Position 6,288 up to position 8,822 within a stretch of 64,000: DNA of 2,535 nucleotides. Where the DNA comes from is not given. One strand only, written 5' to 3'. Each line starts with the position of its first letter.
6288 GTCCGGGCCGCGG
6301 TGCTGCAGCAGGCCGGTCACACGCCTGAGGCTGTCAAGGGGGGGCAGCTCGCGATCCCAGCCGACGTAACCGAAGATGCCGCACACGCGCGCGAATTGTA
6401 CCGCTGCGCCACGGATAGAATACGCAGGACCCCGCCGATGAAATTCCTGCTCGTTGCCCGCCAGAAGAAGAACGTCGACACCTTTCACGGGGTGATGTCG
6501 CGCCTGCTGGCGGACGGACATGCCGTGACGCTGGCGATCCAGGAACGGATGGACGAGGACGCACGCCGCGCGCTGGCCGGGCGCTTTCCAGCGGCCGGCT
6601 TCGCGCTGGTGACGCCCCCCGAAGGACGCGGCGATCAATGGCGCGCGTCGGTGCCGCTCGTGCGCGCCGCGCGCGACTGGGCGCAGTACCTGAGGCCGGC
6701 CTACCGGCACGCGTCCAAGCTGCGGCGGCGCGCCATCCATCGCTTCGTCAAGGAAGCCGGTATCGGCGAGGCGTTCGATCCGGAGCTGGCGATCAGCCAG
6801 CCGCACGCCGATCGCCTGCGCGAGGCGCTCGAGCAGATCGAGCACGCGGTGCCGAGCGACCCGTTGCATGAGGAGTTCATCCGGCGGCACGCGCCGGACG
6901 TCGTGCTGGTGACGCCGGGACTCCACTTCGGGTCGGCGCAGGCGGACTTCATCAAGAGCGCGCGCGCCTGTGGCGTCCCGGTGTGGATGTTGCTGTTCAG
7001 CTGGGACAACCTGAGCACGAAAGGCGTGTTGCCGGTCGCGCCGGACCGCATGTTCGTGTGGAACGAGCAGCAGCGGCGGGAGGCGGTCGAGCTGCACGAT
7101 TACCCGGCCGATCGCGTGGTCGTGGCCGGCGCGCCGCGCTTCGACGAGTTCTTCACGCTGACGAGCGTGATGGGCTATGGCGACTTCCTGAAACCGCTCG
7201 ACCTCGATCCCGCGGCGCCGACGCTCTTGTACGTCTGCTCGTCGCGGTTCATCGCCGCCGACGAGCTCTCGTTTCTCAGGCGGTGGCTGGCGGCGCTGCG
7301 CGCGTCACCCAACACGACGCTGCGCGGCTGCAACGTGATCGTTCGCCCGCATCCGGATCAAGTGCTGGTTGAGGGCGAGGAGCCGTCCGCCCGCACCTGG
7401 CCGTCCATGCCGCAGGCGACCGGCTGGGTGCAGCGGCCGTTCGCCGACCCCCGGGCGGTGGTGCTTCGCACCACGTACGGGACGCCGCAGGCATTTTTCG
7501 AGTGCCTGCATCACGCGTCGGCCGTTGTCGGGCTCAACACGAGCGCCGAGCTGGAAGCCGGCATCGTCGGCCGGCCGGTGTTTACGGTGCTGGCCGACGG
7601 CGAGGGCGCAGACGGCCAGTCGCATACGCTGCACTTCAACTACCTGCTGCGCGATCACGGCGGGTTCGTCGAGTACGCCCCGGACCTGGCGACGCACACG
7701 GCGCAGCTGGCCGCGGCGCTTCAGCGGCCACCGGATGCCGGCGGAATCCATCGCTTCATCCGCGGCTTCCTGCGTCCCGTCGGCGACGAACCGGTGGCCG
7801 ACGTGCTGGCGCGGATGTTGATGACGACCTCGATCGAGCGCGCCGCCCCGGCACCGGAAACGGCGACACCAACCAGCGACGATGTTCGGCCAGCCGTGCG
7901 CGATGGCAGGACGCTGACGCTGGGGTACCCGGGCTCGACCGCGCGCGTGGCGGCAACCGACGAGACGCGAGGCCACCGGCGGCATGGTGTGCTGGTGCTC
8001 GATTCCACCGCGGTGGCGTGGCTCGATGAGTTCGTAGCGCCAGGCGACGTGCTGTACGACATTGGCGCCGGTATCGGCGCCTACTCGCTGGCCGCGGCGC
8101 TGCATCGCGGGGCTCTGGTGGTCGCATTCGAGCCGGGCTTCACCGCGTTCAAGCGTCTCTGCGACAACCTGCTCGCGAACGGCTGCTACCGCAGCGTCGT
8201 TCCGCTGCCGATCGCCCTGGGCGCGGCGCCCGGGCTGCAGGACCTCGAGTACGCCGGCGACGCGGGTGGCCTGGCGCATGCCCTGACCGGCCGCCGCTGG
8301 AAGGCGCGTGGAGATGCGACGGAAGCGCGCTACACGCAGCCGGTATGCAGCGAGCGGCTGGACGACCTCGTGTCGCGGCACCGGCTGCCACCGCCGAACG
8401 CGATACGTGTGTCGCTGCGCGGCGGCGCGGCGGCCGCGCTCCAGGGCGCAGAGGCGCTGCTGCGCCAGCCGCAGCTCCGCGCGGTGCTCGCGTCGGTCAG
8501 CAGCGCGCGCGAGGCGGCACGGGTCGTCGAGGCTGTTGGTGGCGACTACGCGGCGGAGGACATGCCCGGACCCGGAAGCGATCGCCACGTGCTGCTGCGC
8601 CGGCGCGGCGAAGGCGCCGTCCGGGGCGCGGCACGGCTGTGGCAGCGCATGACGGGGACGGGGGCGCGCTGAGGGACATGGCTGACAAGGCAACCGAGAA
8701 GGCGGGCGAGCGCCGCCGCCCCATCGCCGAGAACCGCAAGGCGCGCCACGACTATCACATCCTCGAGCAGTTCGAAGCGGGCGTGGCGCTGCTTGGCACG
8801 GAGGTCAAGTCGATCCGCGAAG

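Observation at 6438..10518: Inverted pair of uncharacterised GT-B-like paralogs, one fused to FkbM, bracketing smpB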

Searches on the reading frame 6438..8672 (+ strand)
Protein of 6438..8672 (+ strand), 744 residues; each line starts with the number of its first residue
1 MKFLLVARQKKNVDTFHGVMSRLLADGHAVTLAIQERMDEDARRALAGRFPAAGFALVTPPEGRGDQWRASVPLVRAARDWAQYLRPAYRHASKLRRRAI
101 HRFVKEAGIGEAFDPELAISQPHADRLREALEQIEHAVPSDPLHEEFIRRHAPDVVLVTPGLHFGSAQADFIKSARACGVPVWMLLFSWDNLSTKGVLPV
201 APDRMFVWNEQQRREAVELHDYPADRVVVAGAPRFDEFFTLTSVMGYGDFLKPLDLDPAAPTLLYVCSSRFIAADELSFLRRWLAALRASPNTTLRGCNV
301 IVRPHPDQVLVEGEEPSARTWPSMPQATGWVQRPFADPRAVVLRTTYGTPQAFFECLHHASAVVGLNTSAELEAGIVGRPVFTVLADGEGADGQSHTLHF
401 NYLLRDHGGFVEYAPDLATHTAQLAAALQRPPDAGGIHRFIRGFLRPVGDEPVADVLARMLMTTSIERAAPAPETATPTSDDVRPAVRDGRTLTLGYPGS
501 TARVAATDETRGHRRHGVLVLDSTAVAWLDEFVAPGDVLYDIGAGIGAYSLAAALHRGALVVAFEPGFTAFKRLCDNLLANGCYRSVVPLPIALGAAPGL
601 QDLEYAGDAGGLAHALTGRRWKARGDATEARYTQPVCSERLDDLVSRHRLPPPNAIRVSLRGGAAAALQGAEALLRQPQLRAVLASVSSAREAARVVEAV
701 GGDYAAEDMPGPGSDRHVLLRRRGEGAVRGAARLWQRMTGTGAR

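Call 8: search_protein_families(library=pfam, proteins=[window:6438-8672:+], max_evalue=1)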
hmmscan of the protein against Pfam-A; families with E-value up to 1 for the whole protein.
window:6438-8672:+ (744 aa): 4 families
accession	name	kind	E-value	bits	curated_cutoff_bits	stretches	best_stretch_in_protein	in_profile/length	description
PF05050.19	Methyltransf_21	-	0.0017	19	22.7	1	541-680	1-141/173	Methyltransferase FkbM domain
PF02475.24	TRM5-TYW2_MTfase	-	0.0072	16.7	28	1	531-585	32-87/164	TRM5/TYW2 methyltransferase domain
PF13489.12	Methyltransf_23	-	0.16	12.1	27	0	68-108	119-158/164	Methyltransferase domain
PF06325.19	PrmA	-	0.21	11.5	22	1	525-586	151-212/296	Ribosomal protein L11 methyltransferase (PrmA)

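Call 9: search_protein_families(library=ncbifam, proteins=[window:6438-8672:+], max_evalue=1)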
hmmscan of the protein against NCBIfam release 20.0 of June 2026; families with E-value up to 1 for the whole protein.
window:6438-8672:+ (744 aa): 6 families
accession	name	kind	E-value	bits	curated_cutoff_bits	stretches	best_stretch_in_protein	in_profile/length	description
TIGR01444.1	fkbM_fam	subfamily_domain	1.5e-13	51.4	37.7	1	538-677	1-133/143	FkbM family methyltransferase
NF046086.1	BFO_1060_trans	domain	2.6e-09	36.7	200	1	145-273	40-174/365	BFO_1060 family glycosyltransferase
NF047823.1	tRNAwyosTaw2Pyroc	equivalog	0.0025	17.3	550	1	533-583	123-173/277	tRNA(Phe) (4-demethylwyosine(37)-C(7)) aminocarboxypropyltransferase Taw2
TIGR04396.2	surf_polysacc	subfamily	0.0099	15.1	125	1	203-236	102-135/427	surface carbohydrate biosynthesis protein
TIGR02469.1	CbiT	equivalog_domain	0.03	14.6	78.3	1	534-584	18-69/124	precorrin-6Y C5,15-methyltransferase (decarboxylating) subunit CbiT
TIGR00406.1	prmA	equivalog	0.15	11.4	183.15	1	526-581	150-205/288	50S ribosomal protein L11 methyltransferase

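Call 65: find_homologous_proteins(query=window:6438-8672:+)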
Query window:6438-8672:+ (744 aa): 1408 proteins with E <= 0.001 among 8000 candidates; the best 120 are listed.
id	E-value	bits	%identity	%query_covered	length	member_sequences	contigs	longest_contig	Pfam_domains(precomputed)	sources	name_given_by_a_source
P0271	0.0e+0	1685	100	100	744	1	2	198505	-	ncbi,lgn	ncbi:MAG: FkbM family methyltransferase [Vicinamibacterales bacterium]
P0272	0.0e+0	1361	81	99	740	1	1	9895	-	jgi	jgi:FkbM family methyltransferase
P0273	0.0e+0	1276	75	100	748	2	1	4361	-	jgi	jgi:FkbM family methyltransferase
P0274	8.2e-293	991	61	99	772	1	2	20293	-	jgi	jgi:FkbM family methyltransferase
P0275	1.1e-292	991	62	99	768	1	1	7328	PF02475.24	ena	-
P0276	3.7e-292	989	62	99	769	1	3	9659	-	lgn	-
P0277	1.4e-290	984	61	99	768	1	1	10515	-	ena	-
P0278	3.1e-290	983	62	99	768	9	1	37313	-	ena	-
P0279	8.3e-290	981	62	99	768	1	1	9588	-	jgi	jgi:FkbM family methyltransferase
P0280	1.7e-289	980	65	93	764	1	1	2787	-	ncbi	-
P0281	2.2e-289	980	61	98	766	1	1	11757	-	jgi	jgi:FkbM family methyltransferase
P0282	3.0e-289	980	61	100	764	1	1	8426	-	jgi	jgi:FkbM family methyltransferase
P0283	7.7e-289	978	62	99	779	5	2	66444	-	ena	-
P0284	1.1e-288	978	61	98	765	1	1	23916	-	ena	-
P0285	1.0e-287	975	62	99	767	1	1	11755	-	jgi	jgi:FkbM family methyltransferase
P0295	5.6e-266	903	58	99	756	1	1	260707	-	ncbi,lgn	-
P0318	6.2e-251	853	60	94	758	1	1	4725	PF05050.20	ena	-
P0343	9.2e-242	823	54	99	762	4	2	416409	-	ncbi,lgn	ncbi:MAG: FkbM family methyltransferase [Vicinamibacterales bacterium]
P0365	3.0e-234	798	56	92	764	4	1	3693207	-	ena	-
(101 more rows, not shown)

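Call 68: find_encoding_contigs(protein=P0343, flank=10000, max_places=1)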
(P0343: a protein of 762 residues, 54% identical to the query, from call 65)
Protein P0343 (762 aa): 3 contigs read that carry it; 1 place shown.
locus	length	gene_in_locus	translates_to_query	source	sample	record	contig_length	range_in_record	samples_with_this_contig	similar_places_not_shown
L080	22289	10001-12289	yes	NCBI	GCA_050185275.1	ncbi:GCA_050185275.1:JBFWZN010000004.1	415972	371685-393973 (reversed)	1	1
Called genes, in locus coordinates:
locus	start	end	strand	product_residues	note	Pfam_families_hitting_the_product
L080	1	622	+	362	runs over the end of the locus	-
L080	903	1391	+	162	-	PF00034:Cytochrom_C (weak), PF13442:Cytochrome_CBB3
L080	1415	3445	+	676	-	PF01011:PQQ, PF13360:PQQ_2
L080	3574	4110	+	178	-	-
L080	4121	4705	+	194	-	PF08002:DUF1697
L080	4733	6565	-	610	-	-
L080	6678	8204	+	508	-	PF01645:Glu_synthase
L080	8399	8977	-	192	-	PF13505:OMP_b-brl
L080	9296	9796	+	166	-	-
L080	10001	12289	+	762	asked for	-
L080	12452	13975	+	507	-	-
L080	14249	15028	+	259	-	PF13442:Cytochrome_CBB3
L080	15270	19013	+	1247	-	PF02836:Glyco_hydro_2_C (weak), PF00535:Glycos_transf_2, PF10111:Glyco_tranf_2_2 (weak), PF13506:Glyco_transf_21, PF13641:Glyco_tranf_2_3, PF13632:Glyco_trans_2_3, PF01436:NHL (faint), PF25021:TEN_NHL (weak)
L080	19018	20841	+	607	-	PF00664:ABC_membrane, PF00005:ABC_tran, PF02463:SMC_N (faint)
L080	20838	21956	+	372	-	-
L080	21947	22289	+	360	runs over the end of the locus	PF13439:Glyco_transf_4, PF13579:Glyco_trans_4_4, PF00534:Glycos_transf_1, PF13692:Glyco_trans_1_4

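Call 69: find_encoding_contigs(protein=P0365, flank=10000, max_places=1)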
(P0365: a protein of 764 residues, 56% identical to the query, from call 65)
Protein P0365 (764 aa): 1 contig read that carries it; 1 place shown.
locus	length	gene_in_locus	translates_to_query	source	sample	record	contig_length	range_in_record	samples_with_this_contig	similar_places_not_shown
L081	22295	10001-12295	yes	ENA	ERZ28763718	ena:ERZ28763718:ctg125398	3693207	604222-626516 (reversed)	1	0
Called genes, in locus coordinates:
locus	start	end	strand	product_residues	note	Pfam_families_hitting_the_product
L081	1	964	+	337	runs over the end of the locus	PF13177:DNA_pol3_delta2, PF00004:AAA (weak)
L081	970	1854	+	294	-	PF04166:PdxA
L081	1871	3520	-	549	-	PF00795:CN_hydrolase, PF02540:NAD_synthase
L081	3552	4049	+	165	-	PF01668:SmpB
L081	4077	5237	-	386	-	-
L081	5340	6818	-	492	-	-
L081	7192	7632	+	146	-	PF04134:DCC1-like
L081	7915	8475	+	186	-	-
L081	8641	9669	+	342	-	PF13489:Methyltransf_23, PF08241:Methyltransf_11 (weak)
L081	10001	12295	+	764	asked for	-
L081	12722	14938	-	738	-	-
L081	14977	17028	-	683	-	-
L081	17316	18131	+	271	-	PF00535:Glycos_transf_2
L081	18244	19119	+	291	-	PF13489:Methyltransf_23, PF07021:MetW, PF13847:Methyltransf_31, PF08241:Methyltransf_11, PF08242:Methyltransf_12, PF13649:Methyltransf_25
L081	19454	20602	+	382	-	PF00106:adh_short, PF01073:3Beta_HSD, PF01370:Epimerase, PF02719:Polysacc_synt_2 (weak), PF16363:GDP_Man_Dehyd, PF07993:NAD_binding_4 (weak), PF01370:Epimerase, PF16363:GDP_Man_Dehyd, +1 more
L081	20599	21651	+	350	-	PF01073:3Beta_HSD (weak), PF01370:Epimerase, PF02719:Polysacc_synt_2 (weak), PF04321:RmlD_sub_bind, PF16363:GDP_Man_Dehyd, PF07993:NAD_binding_4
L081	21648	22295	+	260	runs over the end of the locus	PF00535:Glycos_transf_2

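Call 82: find_encoding_contigs(protein=P0272, flank=10000, max_places=1)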
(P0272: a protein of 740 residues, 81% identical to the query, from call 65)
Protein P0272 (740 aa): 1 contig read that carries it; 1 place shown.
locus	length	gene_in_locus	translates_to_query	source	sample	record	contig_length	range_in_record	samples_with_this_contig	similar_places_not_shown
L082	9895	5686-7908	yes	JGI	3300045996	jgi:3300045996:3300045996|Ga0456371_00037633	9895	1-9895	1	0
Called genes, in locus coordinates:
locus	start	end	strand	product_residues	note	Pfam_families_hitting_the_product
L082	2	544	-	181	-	?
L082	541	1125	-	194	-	PF00908:dTDP_sugar_isom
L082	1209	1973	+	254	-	PF00535:Glycos_transf_2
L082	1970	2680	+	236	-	PF00483:NTP_transferase, PF12804:NTP_transf_3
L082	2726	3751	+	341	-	PF01370:Epimerase, PF01073:3Beta_HSD (weak), PF16363:GDP_Man_Dehyd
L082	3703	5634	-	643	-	PF13522:GATase_6, PF13537:GATase_7, PF00733:Asn_synthase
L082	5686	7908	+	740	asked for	-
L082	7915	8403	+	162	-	PF01668:SmpB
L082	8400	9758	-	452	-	-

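Call 83: find_encoding_contigs(protein=P0283, flank=10000, max_places=1)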
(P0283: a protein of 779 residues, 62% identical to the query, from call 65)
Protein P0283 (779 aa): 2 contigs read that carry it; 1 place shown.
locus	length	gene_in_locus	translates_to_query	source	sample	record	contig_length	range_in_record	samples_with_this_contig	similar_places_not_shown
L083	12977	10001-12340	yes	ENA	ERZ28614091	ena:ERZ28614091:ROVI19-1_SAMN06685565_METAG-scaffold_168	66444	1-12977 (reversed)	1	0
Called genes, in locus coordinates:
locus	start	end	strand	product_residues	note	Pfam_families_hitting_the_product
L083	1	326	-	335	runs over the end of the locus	-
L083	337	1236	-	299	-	-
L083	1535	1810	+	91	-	PF01583:APS_kinase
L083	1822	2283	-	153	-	-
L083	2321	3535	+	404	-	PF13578:Methyltransf_24 (faint)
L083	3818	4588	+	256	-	-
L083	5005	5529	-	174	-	-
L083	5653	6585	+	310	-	PF13641:Glyco_tranf_2_3 (weak), PF00535:Glycos_transf_2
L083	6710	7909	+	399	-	PF01041:DegT_DnrJ_EryC1, PF00155:Aminotran_1_2 (weak)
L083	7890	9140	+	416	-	-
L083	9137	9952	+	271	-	PF13302:Acetyltransf_3 (weak), PF00583:Acetyltransf_1, PF13673:Acetyltransf_10, PF13508:Acetyltransf_7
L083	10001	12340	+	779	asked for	-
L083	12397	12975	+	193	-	?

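Call 84: find_encoding_contigs(protein=P0295, flank=10000, max_places=1)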
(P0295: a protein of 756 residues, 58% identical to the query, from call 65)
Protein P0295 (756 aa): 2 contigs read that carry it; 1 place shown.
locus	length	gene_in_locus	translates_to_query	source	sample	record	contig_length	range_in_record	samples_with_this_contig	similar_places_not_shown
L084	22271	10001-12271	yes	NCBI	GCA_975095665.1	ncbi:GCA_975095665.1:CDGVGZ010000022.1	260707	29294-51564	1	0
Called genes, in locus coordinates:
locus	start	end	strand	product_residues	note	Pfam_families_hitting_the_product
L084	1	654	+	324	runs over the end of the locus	PF08240:ADH_N, PF00107:ADH_zinc_N, PF13602:ADH_zinc_N_2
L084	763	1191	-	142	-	-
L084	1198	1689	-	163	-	-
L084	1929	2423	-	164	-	-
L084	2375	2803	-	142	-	PF00753:Lactamase_B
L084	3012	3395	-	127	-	PF01323:DSBA, PF13462:Thioredoxin_4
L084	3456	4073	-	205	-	PF13624:SurA_N_3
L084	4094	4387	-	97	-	PF03992:ABM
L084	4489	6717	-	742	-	PF13620:CarboxypepD_reg, PF13715:CarbopepD_reg_2, PF07715:Plug, PF00593:TonB_dep_Rec_b-barrel, PF14905:OMP_b-brl_3 (weak)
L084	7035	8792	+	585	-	PF01011:PQQ, PF13360:PQQ_2 (faint)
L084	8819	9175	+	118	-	PF06439:3keto-disac_hyd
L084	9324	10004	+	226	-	PF05050:Methyltransf_21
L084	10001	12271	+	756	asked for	-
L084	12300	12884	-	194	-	PF13505:OMP_b-brl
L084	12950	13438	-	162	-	PF01202:SKI, PF13238:AAA_18 (weak), PF13671:AAA_33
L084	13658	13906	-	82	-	-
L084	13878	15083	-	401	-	PF13795:HupE_UreJ_2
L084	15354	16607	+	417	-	PF01436:NHL (faint), PF07494:Reg_prop (faint)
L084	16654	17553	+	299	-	PF05762:VWA_CoxE (faint), PF00092:VWA, PF13519:VWA_2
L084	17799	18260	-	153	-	PF00254:FKBP_C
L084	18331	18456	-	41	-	-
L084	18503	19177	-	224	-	PF00891:Methyltransf_2, PF05175:MTS (weak), PF13847:Methyltransf_31 (weak), PF08241:Methyltransf_11, PF08242:Methyltransf_12 (weak), PF13649:Methyltransf_25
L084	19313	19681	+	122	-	PF03551:PadR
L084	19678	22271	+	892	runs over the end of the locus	PF12704:MacB_PCD, PF02687:FtsX, PF12704:MacB_PCD, PF02687:FtsX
